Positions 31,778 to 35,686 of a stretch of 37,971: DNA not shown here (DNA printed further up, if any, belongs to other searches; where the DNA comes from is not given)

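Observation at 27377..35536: Accessory block of unassigned genes: candidate undescribed system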

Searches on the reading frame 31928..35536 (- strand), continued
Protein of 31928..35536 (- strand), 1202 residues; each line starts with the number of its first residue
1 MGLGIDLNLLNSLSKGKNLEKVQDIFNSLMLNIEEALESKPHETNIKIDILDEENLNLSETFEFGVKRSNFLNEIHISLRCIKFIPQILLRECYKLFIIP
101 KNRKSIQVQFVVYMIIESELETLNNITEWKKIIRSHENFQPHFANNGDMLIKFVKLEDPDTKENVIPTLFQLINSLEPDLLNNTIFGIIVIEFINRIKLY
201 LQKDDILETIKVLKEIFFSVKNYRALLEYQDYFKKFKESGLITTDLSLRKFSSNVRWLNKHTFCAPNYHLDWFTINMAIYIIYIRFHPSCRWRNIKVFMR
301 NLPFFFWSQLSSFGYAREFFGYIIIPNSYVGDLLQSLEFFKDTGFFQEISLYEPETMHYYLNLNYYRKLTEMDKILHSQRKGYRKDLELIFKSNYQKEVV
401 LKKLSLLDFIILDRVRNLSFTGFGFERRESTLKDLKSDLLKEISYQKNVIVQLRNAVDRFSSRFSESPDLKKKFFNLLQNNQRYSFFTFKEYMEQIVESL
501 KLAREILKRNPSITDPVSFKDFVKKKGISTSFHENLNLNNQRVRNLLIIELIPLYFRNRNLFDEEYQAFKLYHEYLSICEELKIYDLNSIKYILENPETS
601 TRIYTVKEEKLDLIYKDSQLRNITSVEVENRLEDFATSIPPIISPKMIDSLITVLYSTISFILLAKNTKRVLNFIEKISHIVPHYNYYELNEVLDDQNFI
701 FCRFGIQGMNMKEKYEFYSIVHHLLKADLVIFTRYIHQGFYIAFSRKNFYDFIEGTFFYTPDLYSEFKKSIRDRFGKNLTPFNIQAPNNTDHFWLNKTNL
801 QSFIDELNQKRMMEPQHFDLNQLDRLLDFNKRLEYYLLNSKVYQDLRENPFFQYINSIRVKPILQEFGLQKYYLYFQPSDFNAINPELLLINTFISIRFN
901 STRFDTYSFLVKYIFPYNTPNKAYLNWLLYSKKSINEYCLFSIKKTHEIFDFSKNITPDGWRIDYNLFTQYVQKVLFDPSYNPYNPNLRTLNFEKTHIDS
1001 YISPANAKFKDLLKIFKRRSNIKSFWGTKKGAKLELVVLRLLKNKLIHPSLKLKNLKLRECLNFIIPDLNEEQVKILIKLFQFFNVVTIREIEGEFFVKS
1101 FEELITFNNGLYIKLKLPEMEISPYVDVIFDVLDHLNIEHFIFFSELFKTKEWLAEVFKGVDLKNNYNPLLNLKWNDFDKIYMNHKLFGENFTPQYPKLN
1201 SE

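Call 50: fold_search(model_id=the predicted structure, library=pdb)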
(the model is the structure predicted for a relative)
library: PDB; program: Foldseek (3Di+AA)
matches with E <= 10: 331; with E <= 0.001: 0
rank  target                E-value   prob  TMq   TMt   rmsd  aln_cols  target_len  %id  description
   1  4zjq_C                3.3e-03  0.25  0.08  0.09  32.4       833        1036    7  Crystal structure of AcrB deletion mutant in complex with antibiotic in P21 space group (released 2016-07-27)
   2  4ch7                  3.6e-03  1.00  0.15  0.45  14.8       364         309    9  Crystal structure of the siroheme decarboxylase NirDL (released 2014-07-30)
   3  4czc                  4.5e-03  1.00  0.14  0.43  14.5       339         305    8  Crystal structure of the siroheme decarboxylase NirDL in co-complex with iron-uroporphyrin III analogue (released 2014-07-30)
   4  4k7q                  5.4e-03  0.33  0.07  0.08  31.5       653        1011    9  Crystal Structure of AcrB Complexed with Linezolid at 3.5 Resolution (released 2013-07-03)
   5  8qzl_A                5.9e-03  0.28  0.07  0.08  31.4       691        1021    8  Single particle cryo-EM co-structure of Klebsiella pneumoniae AcrB with the BDM91288 efflux pump inhibitor at 3.42 Ang (released 2024-11-06)
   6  7rr8_C                7.3e-03  0.33  0.06  0.07  33.0       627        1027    8  Multidrug efflux pump subunit AcrB (released 2022-08-17)
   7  8dew_A                7.7e-03  0.20  0.06  0.07  32.1       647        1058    9  Cryo-electron microscopy structure of Neisseria gonorrhoeae multidrug efflux pump MtrD with LL-37 complex (released 2022-09-14)
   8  8qzt_C                8.8e-03  0.25  0.07  0.08  32.7       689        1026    8  Single particle cryo-EM co-structure of E. coli AcrB with bound BDM91531 inhibitor at 3.52 A resolution (released 2024-11-06)
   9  4mt1                  9.6e-03  0.13  0.07  0.08  33.0       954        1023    9  Crystal Structure of the Neisseria gonorrhoeae MtrD Inner Membrane Multidrug Efflux Pump (released 2014-08-06)
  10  6zoc_A                1.1e-02  0.28  0.07  0.08  32.7       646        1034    7  Erythromycin binding to the access pocket of AcrB-G616P L protomer and 3-formylrifamycin SV binding to the access pock (released 2021-05-19)
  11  2v50_D                1.3e-02  0.20  0.07  0.08  32.6       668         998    9  The Missing Part of the Bacterial MexAB-OprM System: Structural determination of the Multidrug Exporter MexB (released 2009-05-19)
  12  3d9b                  1.7e-02  0.20  0.06  0.07  31.9       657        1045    7  Symmetric structure of E. coli AcrB (released 2008-07-01)
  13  4zit_A                2.2e-02  0.20  0.07  0.08  32.9       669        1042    7  Crystal structure of AcrB in P21 space group (released 2016-07-27)
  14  9qpr_B                2.3e-02  0.18  0.08  0.09  32.9       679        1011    8  Single particle cryo-EM structure of the multidrug efflux pump MdtF from Escherichia coli (released 2025-05-14)
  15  2i6w                  2.9e-02  0.16  0.07  0.07  32.6       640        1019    7  Crystal structure of the multidrug efflux transporter AcrB (released 2007-05-01)
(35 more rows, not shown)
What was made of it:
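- Closest known: Siroheme decarboxylase NirDL/AhbAB and Lrp/AsnC regulators. Same: This is the best local structural match of the giant protein: 4ch7, probability 1.0, TM 0.45 on the target (call 50).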

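Call 61: search_protein_families(library=pfam, alignment_id=A2, max_evalue=1)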
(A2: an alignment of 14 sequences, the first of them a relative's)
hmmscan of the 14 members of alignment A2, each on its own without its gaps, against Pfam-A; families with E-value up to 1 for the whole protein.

A. member 1, P0029 (1223 aa): 0 families

B. families by the number of members that match (of 14 scanned): 4 families
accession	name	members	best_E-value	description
PF21583.2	Fiber_head_BAdV-4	1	0.023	BAdV-4, Fiber, head domain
PF08564.16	CDC37_C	1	0.033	Cdc37 C terminal domain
PF04182.18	B-block_TFIIIC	1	0.12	B-block binding subunit of TFIIIC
PF18373.7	Spectrin_2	1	0.2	Spectrin like domain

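Call 62: search_protein_families(library=pfam, proteins=[L020:2314-3552:+, L016:1982-3376:-, L034:8525-9751:+, L008:6948-8123:-, L007:5710-6945:-], max_evalue=1)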
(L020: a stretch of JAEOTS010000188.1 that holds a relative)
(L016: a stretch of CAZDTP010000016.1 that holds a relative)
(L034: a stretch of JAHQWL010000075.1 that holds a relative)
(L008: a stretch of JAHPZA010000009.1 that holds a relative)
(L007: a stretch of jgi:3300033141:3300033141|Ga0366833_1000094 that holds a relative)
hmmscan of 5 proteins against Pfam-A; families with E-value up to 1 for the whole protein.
L020:2314-3552:+ (412 aa): 2 families
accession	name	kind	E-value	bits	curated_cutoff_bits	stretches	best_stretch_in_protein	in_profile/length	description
PF07690.21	MFS_1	-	7.3e-10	38.7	33.4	2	138-364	122-345/347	Major Facilitator Superfamily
PF23297.2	ACP_SdgA_C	-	0.13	12.8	27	0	114-153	10-47/95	Highly reducing polyketide synthase sdgA, C-terminal ACP domain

L016:1982-3376:- (464 aa): 1 family
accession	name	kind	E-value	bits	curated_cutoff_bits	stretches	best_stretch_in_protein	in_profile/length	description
PF07690.21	MFS_1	-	4.3e-14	52.6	33.4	3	53-316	2-267/347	Major Facilitator Superfamily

L034:8525-9751:+ (408 aa): 1 family
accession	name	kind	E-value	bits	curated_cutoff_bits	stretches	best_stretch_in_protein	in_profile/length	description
PF07690.21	MFS_1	-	7e-08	32.2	33.4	2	167-371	138-345/347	Major Facilitator Superfamily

L008:6948-8123:- (391 aa): 1 family
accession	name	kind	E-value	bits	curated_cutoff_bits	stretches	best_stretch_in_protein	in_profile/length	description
PF07690.21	MFS_1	-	1.8e-16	60.5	33.4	3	239-385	23-173/347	Major Facilitator Superfamily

L007:5710-6945:- (411 aa): 4 families
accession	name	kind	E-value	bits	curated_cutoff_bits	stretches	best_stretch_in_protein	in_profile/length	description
PF13358.12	DDE_3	-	0.069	13.4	28.6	0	385-405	110-130/146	DDE superfamily endonuclease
PF00583.31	Acetyltransf_1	-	0.079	13.7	20.7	1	67-141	2-73/116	Acetyltransferase (GNAT) family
PF10729.16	CedA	-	0.099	13.2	27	1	48-77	8-36/75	Cell division activator CedA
PF05978.22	UNC-93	-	0.1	12.2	22.9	0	185-325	147-235/379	Ion channel regulatory protein UNC-93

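Call 66: fold_search(model_id=the predicted structure, library=viral)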
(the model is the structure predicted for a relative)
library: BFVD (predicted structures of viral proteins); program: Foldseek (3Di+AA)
matches with E <= 10: 412; with E <= 0.001: 0
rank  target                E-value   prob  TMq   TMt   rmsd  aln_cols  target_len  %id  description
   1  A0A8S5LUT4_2          3.9e-02  0.06  0.04  0.05  53.5       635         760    8  Tail protein [Siphoviridae sp. ctMsr1]
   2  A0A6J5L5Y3            3.1e-01  0.16  0.05  0.22  17.9       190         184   12  Uncharacterized protein [uncultured Caudovirales phage]
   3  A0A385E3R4            4.0e-01  0.11  0.06  0.21  22.3       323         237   13  (no name in the UniProt tables at hand)
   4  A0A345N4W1            4.0e-01  0.03  0.05  0.10  28.4       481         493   11  (no name in the UniProt tables at hand)
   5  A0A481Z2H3            4.0e-01  0.03  0.06  0.06  28.0       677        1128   10  Early transcription factor large subunit-like protein [Pithovirus LCPAC001]
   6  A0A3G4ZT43            4.2e-01  0.14  0.06  0.11  30.4       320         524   16  Uncharacterized protein [Terrestrivirus sp.]
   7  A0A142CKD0            4.2e-01  0.10  0.06  0.17  17.9       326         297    7  (no name in the UniProt tables at hand)
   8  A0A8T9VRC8            4.6e-01  0.01  0.04  0.07  33.2       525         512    7  (no name in the UniProt tables at hand)
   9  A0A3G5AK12            5.0e-01  0.02  0.05  0.05  31.3       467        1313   10  VETF-like early transcription factor large subunit [Solivirus sp.]
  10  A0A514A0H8            5.2e-01  0.11  0.06  0.23  18.9       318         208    8  Uncharacterized protein [Aeromonas phage LAh_8]
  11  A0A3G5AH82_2          5.5e-01  0.02  0.06  0.06  32.5       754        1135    9  DNA-directed RNA polymerase subunit [Sylvanvirus sp.]
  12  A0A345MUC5            6.3e-01  0.11  0.05  0.21  23.8       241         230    8  (no name in the UniProt tables at hand)
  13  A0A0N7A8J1            6.3e-01  0.01  0.05  0.04  42.7       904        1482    9  (no name in the UniProt tables at hand)
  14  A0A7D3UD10            8.2e-01  0.03  0.04  0.09  20.8       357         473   11  (no name in the UniProt tables at hand)
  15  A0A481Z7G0            8.6e-01  0.02  0.04  0.04  26.1       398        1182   12  Early transcription factor large subunit-like protein [Pithovirus LCPAC104]
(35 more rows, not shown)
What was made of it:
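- Tried and rejected: The AcrB rows are porter-subdomain noise at TM 0.08 (calls 50, 66).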

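Call 95: search_protein_families(library=pfam, proteins=[L068:15782-16939:-, L063:6401-6838:+, L063:4749-6395:+, L068:19034-19627:-, L049:19398-19982:+, L070:14560-15018:+, L056:14361-15521:-, L029:13639-14469:-, L062:7612-9261:-, L001:14341-15888:+], max_evalue=0.001)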
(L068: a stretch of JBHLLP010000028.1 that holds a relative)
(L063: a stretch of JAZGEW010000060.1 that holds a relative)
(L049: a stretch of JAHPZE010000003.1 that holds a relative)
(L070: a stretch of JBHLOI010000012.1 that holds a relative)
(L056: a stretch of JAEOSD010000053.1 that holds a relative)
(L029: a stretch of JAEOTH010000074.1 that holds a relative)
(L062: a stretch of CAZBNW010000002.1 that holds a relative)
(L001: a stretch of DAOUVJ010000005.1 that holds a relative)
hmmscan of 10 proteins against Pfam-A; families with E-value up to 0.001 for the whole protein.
L068:15782-16939:- (385 aa): 6 families
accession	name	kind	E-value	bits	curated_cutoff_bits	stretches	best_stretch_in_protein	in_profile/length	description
PF02475.24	TRM5-TYW2_MTfase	-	5.2e-39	134.3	28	1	184-350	1-157/164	TRM5/TYW2 methyltransferase domain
PF25133.1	TYW2_N_2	-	3e-18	66.2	27.7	1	94-180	1-78/79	TYW2 N-terminal domain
PF05175.20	MTS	-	0.00011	22.4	23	1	221-273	32-86/170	Methyltransferase small domain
PF09445.16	Methyltransf_15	-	0.00039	20.5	22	1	222-285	2-64/165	RNA cap guanine-N2 methyltransferase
PF02005.22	TRM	-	0.00052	19.8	27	1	215-283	44-114/376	N2,N2-dimethylguanosine tRNA methyltransferase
PF13847.12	Methyltransf_31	-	0.00095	19.3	27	1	221-343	4-127/145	Methyltransferase domain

L063:6401-6838:+ (145 aa): 1 family
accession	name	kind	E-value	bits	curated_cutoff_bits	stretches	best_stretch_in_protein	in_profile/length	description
PF04027.18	DUF371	-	1.2e-43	148.7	25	1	7-137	1-131/133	Domain of unknown function (DUF371)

L063:4749-6395:+ (548 aa): 1 family
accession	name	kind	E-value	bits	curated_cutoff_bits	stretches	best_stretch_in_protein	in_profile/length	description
PF01702.25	TGT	-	2.7e-71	240.9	26.3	1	12-339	3-356/357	Queuine tRNA-ribosyltransferase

L068:19034-19627:- (197 aa): 5 families
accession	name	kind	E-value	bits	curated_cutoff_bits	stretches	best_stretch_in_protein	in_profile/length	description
PF13238.12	AAA_18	-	1.6e-24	87.3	29.4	1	4-129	1-127/128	AAA domain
PF13207.12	AAA_17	-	5.4e-06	27.2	27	1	8-113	2-122/136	AAA domain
PF00004.35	AAA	-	6.4e-05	23.9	21.2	1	4-39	1-36/131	ATPase family associated with various cellular activities (AAA)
PF08433.16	KTI12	-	6.4e-05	23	22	1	1-31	1-28/271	Chromatin associated protein KTI12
PF20720.3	nSTAND3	-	0.00035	20.8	27.2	0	2-23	18-39/155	Novel STAND NTPase 3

L049:19398-19982:+ (194 aa): 1 family
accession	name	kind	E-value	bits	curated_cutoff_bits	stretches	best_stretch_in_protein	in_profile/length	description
PF00827.22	Ribosomal_L15e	-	6.2e-70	235.2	27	1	4-189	2-191/191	Ribosomal L15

L070:14560-15018:+ (152 aa): 1 family
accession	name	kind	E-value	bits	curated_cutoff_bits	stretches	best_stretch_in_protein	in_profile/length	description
PF09868.14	DUF2095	-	1.6e-13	51.2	25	1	26-146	14-126/129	Uncharacterized protein conserved in archaea (DUF2095)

L056:14361-15521:- (386 aa): 0 families

L029:13639-14469:- (276 aa): 0 families

L062:7612-9261:- (549 aa): 2 families
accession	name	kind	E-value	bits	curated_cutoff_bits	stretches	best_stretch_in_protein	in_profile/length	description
PF02310.24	B12-binding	-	3.3e-07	30.6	32.1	1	88-141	48-100/121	B12 binding domain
PF04055.27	Radical_SAM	-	4.8e-07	30.5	29.5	1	231-406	3-161/166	Radical SAM superfamily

L001:14341-15888:+ (515 aa): 1 family
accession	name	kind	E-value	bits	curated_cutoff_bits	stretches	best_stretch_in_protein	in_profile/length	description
PF03009.23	GDPD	-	8.1e-26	92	23.6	1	214-468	1-242/244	Glycerophosphoryl diester phosphodiesterase family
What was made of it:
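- The surroundings elsewhere are Trm5/TYW2, archaeosine TGT, ribosomal protein L15e and DUF371 (call 95). The giant gene and p244 are widely conserved and sit among tRNA-modification and ribosomal genes elsewhere (call 95).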

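Call 111: find_encoding_contigs(protein=P0001, flank=8000, max_places=4)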
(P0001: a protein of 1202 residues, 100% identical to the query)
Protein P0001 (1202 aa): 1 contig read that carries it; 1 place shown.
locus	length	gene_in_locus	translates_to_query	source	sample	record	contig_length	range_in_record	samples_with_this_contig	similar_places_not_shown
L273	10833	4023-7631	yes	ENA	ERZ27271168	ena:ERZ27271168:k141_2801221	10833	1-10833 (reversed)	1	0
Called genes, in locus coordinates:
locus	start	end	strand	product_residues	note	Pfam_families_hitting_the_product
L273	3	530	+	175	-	?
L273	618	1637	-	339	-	-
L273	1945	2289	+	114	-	-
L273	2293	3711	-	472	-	PF02629:CoA_binding (faint), PF13380:CoA_binding_2, PF13607:Succ_CoA_lig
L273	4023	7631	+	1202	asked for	-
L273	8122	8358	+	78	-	-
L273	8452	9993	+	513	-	PF03009:GDPD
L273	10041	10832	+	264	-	?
